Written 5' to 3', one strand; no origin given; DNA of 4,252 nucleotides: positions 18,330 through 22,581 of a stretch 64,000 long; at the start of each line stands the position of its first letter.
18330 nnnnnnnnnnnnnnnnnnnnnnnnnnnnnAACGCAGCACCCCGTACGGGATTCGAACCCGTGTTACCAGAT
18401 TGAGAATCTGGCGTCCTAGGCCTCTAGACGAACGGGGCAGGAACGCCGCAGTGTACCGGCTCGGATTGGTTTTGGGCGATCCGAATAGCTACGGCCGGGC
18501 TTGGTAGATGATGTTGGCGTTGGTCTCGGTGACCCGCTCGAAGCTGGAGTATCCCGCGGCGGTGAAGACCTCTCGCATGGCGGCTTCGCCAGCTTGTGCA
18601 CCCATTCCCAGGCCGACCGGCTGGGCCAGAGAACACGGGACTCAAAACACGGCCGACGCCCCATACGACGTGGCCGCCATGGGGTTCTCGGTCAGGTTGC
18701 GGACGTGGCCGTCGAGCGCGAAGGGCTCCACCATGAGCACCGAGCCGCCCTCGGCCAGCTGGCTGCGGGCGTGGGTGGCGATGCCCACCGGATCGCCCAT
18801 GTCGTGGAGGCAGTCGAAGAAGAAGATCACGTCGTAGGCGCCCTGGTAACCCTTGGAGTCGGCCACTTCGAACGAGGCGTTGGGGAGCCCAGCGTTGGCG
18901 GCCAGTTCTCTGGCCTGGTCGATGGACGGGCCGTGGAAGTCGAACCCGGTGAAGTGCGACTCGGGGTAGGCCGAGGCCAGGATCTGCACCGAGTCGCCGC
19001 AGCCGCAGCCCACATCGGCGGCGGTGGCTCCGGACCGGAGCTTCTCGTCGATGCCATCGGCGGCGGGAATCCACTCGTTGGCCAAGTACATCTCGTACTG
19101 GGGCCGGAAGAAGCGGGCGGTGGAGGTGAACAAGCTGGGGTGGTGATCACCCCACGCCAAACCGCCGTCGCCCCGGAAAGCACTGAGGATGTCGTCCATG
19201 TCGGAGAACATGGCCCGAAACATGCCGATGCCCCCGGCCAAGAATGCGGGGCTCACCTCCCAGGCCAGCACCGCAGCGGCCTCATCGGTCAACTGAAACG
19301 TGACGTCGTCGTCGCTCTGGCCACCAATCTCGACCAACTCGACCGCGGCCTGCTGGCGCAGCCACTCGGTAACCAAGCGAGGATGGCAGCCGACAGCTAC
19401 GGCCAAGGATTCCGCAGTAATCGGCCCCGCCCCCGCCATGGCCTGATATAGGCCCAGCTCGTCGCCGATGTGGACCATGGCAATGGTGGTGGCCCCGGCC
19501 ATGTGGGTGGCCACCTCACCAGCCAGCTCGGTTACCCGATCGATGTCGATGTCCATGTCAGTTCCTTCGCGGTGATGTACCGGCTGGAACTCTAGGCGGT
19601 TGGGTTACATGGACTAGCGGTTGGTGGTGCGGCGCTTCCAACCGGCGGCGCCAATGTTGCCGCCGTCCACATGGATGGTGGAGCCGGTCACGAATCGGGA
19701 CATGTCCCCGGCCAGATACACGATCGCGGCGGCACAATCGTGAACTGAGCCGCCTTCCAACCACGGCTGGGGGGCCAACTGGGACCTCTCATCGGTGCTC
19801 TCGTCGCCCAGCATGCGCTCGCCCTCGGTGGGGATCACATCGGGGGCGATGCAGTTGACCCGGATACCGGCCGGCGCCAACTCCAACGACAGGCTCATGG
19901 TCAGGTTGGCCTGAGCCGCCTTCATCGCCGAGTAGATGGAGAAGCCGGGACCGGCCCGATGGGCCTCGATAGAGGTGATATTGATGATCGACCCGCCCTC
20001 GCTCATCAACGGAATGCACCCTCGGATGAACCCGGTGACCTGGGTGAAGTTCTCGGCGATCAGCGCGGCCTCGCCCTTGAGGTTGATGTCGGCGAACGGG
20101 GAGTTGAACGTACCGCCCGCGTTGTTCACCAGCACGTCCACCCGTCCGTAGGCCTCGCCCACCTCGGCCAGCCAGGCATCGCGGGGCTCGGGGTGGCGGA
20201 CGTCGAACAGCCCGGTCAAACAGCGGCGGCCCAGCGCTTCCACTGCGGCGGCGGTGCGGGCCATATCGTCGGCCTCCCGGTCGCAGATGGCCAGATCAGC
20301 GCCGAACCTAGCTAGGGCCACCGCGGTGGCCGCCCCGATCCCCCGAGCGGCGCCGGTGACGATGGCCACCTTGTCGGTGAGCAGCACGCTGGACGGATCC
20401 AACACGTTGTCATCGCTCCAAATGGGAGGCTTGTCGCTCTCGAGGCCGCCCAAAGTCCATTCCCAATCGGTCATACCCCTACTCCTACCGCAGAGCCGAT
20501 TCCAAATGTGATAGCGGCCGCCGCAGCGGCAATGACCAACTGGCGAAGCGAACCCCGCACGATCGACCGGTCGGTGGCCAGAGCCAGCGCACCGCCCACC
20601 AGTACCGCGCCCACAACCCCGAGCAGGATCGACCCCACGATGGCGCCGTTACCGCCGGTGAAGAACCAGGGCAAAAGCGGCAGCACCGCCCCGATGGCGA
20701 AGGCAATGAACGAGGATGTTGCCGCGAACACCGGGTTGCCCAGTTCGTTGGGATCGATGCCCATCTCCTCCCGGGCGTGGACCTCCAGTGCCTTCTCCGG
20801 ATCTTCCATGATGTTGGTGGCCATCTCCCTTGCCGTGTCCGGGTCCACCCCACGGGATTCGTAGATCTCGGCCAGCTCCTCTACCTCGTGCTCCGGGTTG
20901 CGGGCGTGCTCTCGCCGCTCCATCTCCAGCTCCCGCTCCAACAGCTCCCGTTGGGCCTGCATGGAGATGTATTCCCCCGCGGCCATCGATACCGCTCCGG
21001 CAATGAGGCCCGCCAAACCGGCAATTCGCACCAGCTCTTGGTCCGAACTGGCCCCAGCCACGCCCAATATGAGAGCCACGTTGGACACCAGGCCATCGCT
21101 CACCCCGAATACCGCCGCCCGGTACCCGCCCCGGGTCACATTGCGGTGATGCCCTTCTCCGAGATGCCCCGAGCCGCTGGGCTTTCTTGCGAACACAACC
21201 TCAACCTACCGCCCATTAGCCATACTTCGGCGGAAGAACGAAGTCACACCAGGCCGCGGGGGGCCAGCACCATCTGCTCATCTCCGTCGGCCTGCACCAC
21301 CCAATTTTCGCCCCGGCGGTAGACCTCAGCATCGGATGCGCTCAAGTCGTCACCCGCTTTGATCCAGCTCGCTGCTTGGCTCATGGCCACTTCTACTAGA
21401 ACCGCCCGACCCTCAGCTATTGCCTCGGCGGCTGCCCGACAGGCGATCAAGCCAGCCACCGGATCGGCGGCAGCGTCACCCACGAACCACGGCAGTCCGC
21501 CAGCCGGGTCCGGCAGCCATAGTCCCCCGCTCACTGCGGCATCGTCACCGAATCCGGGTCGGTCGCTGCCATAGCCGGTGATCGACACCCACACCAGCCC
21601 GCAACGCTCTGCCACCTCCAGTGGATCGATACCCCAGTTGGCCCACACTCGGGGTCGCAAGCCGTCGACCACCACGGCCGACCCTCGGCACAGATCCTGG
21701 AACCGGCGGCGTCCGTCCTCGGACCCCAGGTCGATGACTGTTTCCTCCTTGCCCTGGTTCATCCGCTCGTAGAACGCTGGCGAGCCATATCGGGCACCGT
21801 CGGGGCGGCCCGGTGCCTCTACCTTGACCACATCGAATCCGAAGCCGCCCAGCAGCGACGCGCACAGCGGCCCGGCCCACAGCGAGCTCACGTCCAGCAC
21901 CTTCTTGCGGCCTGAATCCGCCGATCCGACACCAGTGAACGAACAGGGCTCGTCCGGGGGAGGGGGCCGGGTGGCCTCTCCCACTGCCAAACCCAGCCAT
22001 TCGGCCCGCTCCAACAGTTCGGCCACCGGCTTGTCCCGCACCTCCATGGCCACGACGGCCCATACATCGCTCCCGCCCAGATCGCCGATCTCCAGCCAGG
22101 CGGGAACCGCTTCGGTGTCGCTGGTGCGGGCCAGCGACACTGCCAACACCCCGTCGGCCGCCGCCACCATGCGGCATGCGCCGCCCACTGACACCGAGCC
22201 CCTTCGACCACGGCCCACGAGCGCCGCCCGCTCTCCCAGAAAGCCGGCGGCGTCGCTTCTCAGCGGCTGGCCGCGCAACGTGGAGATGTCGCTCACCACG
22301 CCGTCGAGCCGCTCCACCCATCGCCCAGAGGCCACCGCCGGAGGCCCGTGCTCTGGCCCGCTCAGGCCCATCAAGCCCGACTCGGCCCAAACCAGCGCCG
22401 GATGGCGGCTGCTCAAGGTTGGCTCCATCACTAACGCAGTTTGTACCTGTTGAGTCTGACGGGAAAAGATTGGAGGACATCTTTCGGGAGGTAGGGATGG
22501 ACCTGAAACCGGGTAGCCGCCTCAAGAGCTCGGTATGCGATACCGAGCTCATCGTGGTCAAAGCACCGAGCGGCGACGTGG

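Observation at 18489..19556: SAM-methyltransferase with TGA at a likely Cys position and a GGUC-loop hairpin: second selenoprotein candidate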

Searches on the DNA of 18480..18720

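Call 82: search_rna_families(source=window, start=18480, end=18720, threshold=evalue, max_evalue=10)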
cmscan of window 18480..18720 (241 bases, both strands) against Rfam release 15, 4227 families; matches with E-value up to 10: 0.
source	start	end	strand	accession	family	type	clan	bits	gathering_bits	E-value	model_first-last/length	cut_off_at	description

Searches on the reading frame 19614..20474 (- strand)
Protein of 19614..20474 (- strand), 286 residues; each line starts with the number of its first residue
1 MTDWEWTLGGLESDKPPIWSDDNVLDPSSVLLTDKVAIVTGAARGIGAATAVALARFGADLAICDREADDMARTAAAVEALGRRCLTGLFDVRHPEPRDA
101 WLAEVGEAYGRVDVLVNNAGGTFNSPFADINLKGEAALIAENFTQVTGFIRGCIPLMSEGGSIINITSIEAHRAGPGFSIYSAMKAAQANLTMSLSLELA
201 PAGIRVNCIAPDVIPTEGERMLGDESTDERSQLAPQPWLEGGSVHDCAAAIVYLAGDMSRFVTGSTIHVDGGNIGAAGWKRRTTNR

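Call 29: search_protein_families(library=pfam, proteins=[window:19614-20474:-], max_evalue=0.0001)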
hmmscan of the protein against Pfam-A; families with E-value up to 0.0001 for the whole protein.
window:19614-20474:- (286 aa): 3 families
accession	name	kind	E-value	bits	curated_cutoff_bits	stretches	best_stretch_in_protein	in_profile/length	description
PF13561.12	adh_short_C2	-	1.6e-55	188.7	27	1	41-272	1-234/236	Enoyl-(Acyl carrier protein) reductase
PF00106.31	adh_short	-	6e-46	156.8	26.6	1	35-220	1-188/195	short chain dehydrogenase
PF23441.1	SDR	-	1.4e-05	25.1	27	1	148-272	128-254/258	SDR-like rossmann domain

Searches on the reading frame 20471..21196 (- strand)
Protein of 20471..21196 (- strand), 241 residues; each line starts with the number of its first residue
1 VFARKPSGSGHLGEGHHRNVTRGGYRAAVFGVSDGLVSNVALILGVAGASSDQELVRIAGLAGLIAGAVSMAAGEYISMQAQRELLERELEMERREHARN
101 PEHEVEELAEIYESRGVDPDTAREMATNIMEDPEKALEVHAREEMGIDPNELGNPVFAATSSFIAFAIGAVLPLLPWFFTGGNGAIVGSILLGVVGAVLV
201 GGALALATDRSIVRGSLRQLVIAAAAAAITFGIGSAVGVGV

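Call 29: search_protein_families(library=pfam, proteins=[window:20471-21196:-], max_evalue=0.0001)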
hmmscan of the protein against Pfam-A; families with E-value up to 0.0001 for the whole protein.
window:20471-21196:- (241 aa): 1 family
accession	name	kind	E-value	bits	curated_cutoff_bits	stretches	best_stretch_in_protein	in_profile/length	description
PF01988.24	VIT1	-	3.5e-68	230.1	28.1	1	26-235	2-214/214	VIT family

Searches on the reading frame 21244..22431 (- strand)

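Call 29: search_protein_families(library=pfam, proteins=[window:21244-22431:-], max_evalue=0.0001)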
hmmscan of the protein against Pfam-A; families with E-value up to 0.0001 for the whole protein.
window:21244-22431:- (395 aa): 1 family
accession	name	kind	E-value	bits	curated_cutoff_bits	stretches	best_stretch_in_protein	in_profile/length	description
PF02515.22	CoA_transf_3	-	2.1e-35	123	23.3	1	177-359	5-204/366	CoA-transferase family III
